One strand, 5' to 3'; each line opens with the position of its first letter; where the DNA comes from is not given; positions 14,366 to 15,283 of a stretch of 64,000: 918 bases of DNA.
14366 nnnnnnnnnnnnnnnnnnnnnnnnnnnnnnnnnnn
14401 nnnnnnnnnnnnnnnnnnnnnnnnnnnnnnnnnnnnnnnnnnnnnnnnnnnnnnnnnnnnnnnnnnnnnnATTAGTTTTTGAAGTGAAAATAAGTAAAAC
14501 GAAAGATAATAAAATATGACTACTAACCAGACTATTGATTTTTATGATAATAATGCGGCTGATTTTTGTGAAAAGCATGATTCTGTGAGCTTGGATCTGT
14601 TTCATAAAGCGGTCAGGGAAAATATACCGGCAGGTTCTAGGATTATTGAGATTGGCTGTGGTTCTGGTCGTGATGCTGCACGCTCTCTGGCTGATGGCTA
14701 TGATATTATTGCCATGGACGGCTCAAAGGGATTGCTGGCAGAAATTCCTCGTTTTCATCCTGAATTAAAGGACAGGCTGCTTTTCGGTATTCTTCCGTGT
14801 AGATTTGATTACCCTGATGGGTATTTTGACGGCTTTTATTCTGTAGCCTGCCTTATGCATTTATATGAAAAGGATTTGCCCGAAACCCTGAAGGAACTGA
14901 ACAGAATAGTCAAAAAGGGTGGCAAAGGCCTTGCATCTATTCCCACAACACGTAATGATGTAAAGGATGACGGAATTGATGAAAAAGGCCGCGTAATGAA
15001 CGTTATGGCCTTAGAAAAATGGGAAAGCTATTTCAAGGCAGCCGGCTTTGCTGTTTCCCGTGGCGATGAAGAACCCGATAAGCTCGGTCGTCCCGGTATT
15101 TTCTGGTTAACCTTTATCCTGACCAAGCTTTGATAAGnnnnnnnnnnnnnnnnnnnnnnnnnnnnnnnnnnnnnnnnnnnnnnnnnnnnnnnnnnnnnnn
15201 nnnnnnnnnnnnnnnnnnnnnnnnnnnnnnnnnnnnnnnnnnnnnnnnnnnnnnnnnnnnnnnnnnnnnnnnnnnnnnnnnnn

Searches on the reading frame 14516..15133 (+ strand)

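Call 43: search_protein_families(library=pfam, proteins=[window:14516-15133:+], max_evalue=0.01)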
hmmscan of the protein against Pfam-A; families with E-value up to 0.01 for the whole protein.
window:14516-15133:+ (205 aa): 5 families
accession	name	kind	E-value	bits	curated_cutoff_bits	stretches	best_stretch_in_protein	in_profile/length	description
PF08241.18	Methyltransf_11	-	2.5e-11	44.5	21.2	1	45-137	2-92/95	Methyltransferase domain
PF13649.12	Methyltransf_25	-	5.9e-11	43.3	27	1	43-136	1-97/97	Methyltransferase domain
PF13489.12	Methyltransf_23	-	1.8e-10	41.2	27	1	30-180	14-161/164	Methyltransferase domain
PF08242.18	Methyltransf_12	-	1.6e-06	29.2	30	1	44-137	1-97/98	Methyltransferase domain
PF03848.20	TehB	-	0.0002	21.3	20.4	1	38-139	29-131/193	Tellurite resistance protein TehB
